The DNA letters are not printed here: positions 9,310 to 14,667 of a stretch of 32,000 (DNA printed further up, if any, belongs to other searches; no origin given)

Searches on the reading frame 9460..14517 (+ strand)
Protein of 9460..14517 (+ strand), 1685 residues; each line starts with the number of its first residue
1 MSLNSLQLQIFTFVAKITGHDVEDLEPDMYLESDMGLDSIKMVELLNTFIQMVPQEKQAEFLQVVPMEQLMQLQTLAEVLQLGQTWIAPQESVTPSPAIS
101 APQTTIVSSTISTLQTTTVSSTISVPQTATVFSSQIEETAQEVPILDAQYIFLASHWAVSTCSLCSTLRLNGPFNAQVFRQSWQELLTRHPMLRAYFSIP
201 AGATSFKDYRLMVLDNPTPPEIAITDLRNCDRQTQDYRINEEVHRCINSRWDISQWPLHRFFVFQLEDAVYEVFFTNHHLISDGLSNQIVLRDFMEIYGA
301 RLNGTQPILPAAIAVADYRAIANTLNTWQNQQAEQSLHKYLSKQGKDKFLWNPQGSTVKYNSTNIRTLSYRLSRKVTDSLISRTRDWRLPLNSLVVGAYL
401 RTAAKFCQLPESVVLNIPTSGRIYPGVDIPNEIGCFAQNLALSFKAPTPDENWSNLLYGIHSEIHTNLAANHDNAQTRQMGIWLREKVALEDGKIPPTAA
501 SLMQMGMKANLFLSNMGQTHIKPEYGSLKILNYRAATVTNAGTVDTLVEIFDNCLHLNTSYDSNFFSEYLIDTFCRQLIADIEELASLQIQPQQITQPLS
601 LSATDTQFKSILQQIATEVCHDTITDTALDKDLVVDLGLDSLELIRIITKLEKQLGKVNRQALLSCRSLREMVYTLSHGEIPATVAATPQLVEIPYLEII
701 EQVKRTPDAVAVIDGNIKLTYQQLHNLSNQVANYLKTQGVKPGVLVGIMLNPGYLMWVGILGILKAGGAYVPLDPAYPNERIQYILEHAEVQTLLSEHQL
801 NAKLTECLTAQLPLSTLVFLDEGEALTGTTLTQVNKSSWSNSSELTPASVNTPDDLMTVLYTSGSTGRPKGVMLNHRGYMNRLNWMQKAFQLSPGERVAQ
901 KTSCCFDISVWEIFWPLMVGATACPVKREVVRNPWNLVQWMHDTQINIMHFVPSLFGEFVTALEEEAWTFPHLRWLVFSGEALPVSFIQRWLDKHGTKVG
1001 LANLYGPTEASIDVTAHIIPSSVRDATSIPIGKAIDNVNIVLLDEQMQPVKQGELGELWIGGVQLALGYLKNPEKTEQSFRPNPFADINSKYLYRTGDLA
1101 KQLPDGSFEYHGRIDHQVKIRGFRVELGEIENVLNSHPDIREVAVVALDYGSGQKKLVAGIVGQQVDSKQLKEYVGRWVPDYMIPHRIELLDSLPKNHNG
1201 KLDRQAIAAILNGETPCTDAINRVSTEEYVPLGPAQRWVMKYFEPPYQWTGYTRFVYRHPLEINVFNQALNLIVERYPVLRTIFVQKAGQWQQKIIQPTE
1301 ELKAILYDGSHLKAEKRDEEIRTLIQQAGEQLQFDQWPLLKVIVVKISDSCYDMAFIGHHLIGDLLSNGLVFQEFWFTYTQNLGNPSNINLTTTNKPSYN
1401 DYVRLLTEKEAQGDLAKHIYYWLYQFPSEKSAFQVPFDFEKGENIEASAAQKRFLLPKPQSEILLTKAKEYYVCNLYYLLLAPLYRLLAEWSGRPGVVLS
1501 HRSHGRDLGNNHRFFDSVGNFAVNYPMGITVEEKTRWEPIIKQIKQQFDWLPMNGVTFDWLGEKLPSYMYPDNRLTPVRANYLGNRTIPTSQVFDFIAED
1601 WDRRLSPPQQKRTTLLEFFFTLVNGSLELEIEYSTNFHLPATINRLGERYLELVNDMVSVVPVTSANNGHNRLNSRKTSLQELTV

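Call 6: search_protein_families(library=pfam, proteins=[window:9460-14517:+])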
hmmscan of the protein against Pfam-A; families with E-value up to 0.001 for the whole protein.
window:9460-14517:+ (1685 aa): 4 families
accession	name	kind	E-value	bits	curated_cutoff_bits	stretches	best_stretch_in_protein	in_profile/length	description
PF00501.34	AMP-binding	-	6.7e-88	295.5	29.9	1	701-1070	3-384/384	AMP-binding enzyme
PF00668.25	Condensation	-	1.4e-73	248.6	30.6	2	1228-1658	3-434/456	Condensation domain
PF00550.31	PP-binding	-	2.5e-15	56.9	20.8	2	612-673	3-64/67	Phosphopantetheine attachment site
PF13193.12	AMP-binding_C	-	5.9e-12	46.8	24.5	1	1129-1201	1-76/76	AMP-binding enzyme C-terminal domain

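Call 36: find_homologous_proteins(query=window:9460-14517:+, max_evalue=1e-50)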
Query window:9460-14517:+ (1685 aa): 355 proteins with E <= 1e-50 among 8000 candidates; the best 120 are listed.
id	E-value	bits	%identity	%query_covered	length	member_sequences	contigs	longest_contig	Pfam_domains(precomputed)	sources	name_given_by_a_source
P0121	0.0e+0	3681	95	100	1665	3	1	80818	PF00668.26,PF00550.32,PF00501.35,PF13193.13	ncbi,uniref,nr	ncbi:non-ribosomal peptide synthetase [Dendronalium sp. ChiSLP03b]|uniref:non-ribosomal peptide synt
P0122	0.0e+0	3462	88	100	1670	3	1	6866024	PF00668.26,PF00550.32,PF00501.35,PF13193.13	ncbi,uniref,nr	ncbi:non-ribosomal peptide synthetase [Halotia branconii]|uniref:Amino acid adenylation domain-conta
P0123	0.0e+0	2894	74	100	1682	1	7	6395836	PF00668.26,PF00550.32,PF00501.35,PF13193.13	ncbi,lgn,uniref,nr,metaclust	ncbi:non-ribosomal peptide synthetase [Anabaena cylindrica FACHB-243]|uniref:Amino acid adenylation 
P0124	0.0e+0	2539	63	99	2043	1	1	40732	PF08659.17,PF00668.26,PF00550.32,PF13561.13,PF00501.35,PF13193.13,PF00106.32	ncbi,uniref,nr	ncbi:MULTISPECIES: non-ribosomal peptide synthetase [Cyanophyceae]|uniref:non-ribosomal peptide synt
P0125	0.0e+0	2338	59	99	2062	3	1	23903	PF08659.17,PF00668.26,PF00550.32,PF13561.13,PF00501.35,PF13193.13,PF23441.1,PF00106.32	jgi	jgi:amino acid adenylation domain-containing protein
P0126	0.0e+0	2264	59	99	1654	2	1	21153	PF00668.26,PF00550.32,PF00501.35,PF13193.13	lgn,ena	-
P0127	0.0e+0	2235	57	99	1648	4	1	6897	PF00668.26,PF00550.32,PF00501.35,PF13193.13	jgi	-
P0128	0.0e+0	2219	56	99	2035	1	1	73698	PF08659.17,PF00668.26,PF00550.32,PF13561.13,PF00501.35,PF13193.13,PF23441.1,PF00106.32,PF23297.2,PF01370.28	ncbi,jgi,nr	ncbi:MAG: amino acid adenylation domain-containing protein [Nostoc desertorum CM1-VF14]|jgi:amino ac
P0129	0.0e+0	2219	58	99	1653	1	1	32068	PF00668.26,PF00550.32,PF00501.35,PF13193.13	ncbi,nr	ncbi:MAG: amino acid adenylation domain-containing protein [Stigonema ocellatum SAG 48.90 = DSM 1069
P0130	0.0e+0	2216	56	99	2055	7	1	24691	PF08659.17,PF00668.26,PF00550.32,PF13561.13,PF00501.35,PF13193.13,PF23441.1,PF00106.32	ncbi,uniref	ncbi:amino acid adenylation domain-containing protein [Coleofasciculus chthonoplastes]|uniref:amino 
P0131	0.0e+0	2199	56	98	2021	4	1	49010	PF00668.26,PF00550.32,PF13561.13,PF00501.35,PF13193.13,PF00106.32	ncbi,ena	-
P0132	0.0e+0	2190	56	99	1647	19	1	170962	PF00668.26,PF00550.32,PF00501.35,PF13193.13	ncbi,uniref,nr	ncbi:amino acid adenylation domain-containing protein [Nostoc sp. LEGE 12447]|uniref:non-ribosomal p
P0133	0.0e+0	2162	56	99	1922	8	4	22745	PF08659.17,PF00668.26,PF00550.32,PF13561.13,PF00501.35,PF13193.13,PF00106.32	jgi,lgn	jgi:amino acid adenylation domain-containing protein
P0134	0.0e+0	2133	56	99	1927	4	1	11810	PF08659.17,PF00668.26,PF00550.32,PF13561.13,PF00501.35,PF13193.13,PF23441.1,PF00106.32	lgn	-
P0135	0.0e+0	2126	56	99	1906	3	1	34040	PF08659.17,PF00668.26,PF00550.32,PF13561.13,PF00501.35,PF13193.13,PF00106.32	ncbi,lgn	-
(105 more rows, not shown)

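Call 37: find_encoding_contigs(protein=P0121, flank=10000, max_places=2)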
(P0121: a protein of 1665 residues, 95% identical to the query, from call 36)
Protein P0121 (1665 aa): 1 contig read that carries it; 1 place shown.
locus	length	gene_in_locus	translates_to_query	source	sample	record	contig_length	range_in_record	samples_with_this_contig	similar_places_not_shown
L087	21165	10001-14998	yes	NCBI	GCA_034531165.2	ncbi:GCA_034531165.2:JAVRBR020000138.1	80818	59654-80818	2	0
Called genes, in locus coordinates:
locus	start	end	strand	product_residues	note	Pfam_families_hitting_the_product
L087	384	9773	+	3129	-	PF00501:AMP-binding, PF23024:AMP-dom_DIP2-like, PF24919:Mug62, PF00550:PP-binding, PF00109:ketoacyl-synt, PF02801:Ketoacyl-synt_C, PF16197:KAsynt_C_assoc, PF22336:RhiE-like_linker, +14 more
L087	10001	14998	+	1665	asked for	PF00668:Condensation, PF00550:PP-binding, PF00501:AMP-binding, PF13193:AMP-binding_C, PF00668:Condensation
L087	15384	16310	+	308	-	-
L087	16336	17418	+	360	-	-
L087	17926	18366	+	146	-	-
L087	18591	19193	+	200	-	PF07883:Cupin_2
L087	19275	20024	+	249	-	PF14329:DUF4386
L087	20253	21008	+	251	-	PF00975:Thioesterase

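Call 38: find_encoding_contigs(protein=P0122, flank=10000, max_places=2)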
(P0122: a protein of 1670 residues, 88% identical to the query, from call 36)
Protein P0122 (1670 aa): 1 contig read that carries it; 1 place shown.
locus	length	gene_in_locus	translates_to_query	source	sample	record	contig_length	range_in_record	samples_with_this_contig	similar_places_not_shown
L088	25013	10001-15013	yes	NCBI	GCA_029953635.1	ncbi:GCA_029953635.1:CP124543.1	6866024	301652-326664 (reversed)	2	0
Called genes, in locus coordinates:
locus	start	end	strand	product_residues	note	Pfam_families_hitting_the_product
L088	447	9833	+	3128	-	PF00501:AMP-binding, PF23024:AMP-dom_DIP2-like, PF24919:Mug62, PF00550:PP-binding, PF00109:ketoacyl-synt, PF02801:Ketoacyl-synt_C, PF16197:KAsynt_C_assoc, PF22336:RhiE-like_linker, +14 more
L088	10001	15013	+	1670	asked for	PF00668:Condensation, PF00550:PP-binding, PF00501:AMP-binding, PF13193:AMP-binding_C, PF00668:Condensation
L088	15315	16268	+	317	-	-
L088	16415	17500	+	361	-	-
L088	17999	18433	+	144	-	-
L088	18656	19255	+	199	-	PF07883:Cupin_2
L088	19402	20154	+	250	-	PF14329:DUF4386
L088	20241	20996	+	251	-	PF00975:Thioesterase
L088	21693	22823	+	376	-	PF00793:DAHP_synth_1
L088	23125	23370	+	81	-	PF00550:PP-binding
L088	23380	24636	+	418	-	PF00109:ketoacyl-synt, PF02801:Ketoacyl-synt_C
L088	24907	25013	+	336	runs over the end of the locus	PF00108:Thiolase_N (weak), PF08545:ACP_syn_III, PF08541:ACP_syn_III_C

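Call 39: find_encoding_contigs(protein=P0123, flank=10000, max_places=2)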
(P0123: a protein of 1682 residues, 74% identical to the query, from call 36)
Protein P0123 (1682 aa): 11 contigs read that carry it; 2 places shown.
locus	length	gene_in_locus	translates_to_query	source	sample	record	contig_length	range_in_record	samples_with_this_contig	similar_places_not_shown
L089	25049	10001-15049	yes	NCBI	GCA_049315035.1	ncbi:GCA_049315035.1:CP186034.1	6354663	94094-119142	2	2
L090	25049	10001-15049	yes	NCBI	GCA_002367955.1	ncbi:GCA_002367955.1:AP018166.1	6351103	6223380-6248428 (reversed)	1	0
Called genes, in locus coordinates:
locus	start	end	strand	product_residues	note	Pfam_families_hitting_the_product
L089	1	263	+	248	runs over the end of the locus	PF22624:AASDHPPT_N, PF01648:ACPS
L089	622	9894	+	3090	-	PF00501:AMP-binding, PF23024:AMP-dom_DIP2-like, PF24919:Mug62, PF00550:PP-binding, PF00109:ketoacyl-synt, PF02801:Ketoacyl-synt_C, PF16197:KAsynt_C_assoc, PF22336:RhiE-like_linker, +14 more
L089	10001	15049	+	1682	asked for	PF00668:Condensation, PF00550:PP-binding, PF00501:AMP-binding, PF13193:AMP-binding_C, PF00668:Condensation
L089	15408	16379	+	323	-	-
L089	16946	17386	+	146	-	-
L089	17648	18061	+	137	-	PF00975:Thioesterase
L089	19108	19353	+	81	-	PF00550:PP-binding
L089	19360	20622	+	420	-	PF00109:ketoacyl-synt, PF02801:Ketoacyl-synt_C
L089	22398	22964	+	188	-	PF13614:AAA_31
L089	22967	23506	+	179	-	PF02195:ParB_N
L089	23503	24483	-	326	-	PF01609:DDE_Tnp_1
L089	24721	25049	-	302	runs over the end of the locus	PF02668:TauD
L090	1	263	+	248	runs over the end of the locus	PF22624:AASDHPPT_N, PF01648:ACPS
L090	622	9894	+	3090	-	PF00501:AMP-binding, PF23024:AMP-dom_DIP2-like, PF24919:Mug62, PF00550:PP-binding, PF00109:ketoacyl-synt, PF02801:Ketoacyl-synt_C, PF16197:KAsynt_C_assoc, PF22336:RhiE-like_linker, +14 more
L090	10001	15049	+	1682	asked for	PF00668:Condensation, PF00550:PP-binding, PF00501:AMP-binding, PF13193:AMP-binding_C, PF00668:Condensation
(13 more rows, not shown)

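Call 49: find_encoding_contigs(protein=P0132, flank=10000, max_places=1)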
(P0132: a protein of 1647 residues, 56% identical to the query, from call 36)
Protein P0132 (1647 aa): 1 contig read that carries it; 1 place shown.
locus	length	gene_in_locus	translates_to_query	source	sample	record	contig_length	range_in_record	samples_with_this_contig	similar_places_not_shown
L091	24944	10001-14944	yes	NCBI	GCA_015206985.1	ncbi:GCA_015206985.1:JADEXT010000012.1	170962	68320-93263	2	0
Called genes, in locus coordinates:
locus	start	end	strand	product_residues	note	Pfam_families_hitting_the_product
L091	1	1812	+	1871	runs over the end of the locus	PF00109:ketoacyl-synt, PF02801:Ketoacyl-synt_C, PF16197:KAsynt_C_assoc, PF22336:RhiE-like_linker, PF22621:CurL-like_PKS_C, PF00698:Acyl_transf_1, PF21089:PKS_DH_N, PF14765:PS-DH, +6 more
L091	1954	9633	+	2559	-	PF00109:ketoacyl-synt, PF02801:Ketoacyl-synt_C, PF16197:KAsynt_C_assoc, PF22336:RhiE-like_linker, PF22621:CurL-like_PKS_C, PF00698:Acyl_transf_1, PF21394:Beta-ketacyl_N, PF08659:KR, +9 more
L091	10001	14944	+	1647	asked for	PF00668:Condensation, PF00550:PP-binding (weak), PF00501:AMP-binding, PF13193:AMP-binding_C, PF00668:Condensation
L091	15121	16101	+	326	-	-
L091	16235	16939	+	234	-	PF14329:DUF4386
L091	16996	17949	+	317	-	-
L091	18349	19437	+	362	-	PF18152:DAHP_snth_FXD, PF00793:DAHP_synth_1, PF03102:NeuB (weak)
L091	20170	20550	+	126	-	-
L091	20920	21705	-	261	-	PF03808:Glyco_tran_WecG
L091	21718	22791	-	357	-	PF13439:Glyco_transf_4 (weak), PF13579:Glyco_trans_4_4 (weak), PF20706:GT4-conflict, PF00534:Glycos_transf_1, PF13692:Glyco_trans_1_4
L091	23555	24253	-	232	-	PF13489:Methyltransf_23, PF08241:Methyltransf_11, PF08242:Methyltransf_12, PF13649:Methyltransf_25, PF13847:Methyltransf_31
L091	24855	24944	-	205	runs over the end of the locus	-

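Call 50: find_encoding_contigs(protein=P0124, flank=10000, max_places=1)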
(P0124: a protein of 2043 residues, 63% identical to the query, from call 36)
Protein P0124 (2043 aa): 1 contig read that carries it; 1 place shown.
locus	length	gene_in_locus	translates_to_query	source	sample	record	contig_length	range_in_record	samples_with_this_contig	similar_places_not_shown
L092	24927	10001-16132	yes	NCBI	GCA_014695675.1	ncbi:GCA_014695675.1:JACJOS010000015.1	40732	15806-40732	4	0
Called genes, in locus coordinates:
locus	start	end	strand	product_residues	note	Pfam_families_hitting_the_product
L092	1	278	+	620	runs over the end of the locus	PF00501:AMP-binding, PF23024:AMP-dom_DIP2-like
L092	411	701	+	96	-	PF23297:ACP_SdgA_C (weak), PF00550:PP-binding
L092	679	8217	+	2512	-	PF00109:ketoacyl-synt, PF02801:Ketoacyl-synt_C, PF16197:KAsynt_C_assoc, PF22336:RhiE-like_linker, PF22621:CurL-like_PKS_C, PF00698:Acyl_transf_1, PF21394:Beta-ketacyl_N, PF00106:adh_short, +9 more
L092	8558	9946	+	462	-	PF00067:p450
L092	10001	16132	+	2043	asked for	PF00668:Condensation, PF00550:PP-binding (weak), PF00501:AMP-binding, PF13193:AMP-binding_C, PF00668:Condensation, PF00106:adh_short, PF08659:KR, PF13561:adh_short_C2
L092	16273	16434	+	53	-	PF13358:DDE_3 (weak)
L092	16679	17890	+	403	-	PF00083:Sugar_tr (faint), PF12832:MFS_1_like (weak), PF07690:MFS_1, PF06779:MFS_4 (weak), PF12832:MFS_1_like, PF07690:MFS_1, PF13347:MFS_2 (weak)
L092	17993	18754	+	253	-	PF00975:Thioesterase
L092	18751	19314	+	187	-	PF01648:ACPS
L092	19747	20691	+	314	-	PF08240:ADH_N, PF00107:ADH_zinc_N, PF13602:ADH_zinc_N_2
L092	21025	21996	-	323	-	-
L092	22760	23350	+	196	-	PF00440:TetR_N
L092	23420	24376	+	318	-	PF00355:Rieske, PF19112:VanA_C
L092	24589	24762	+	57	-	-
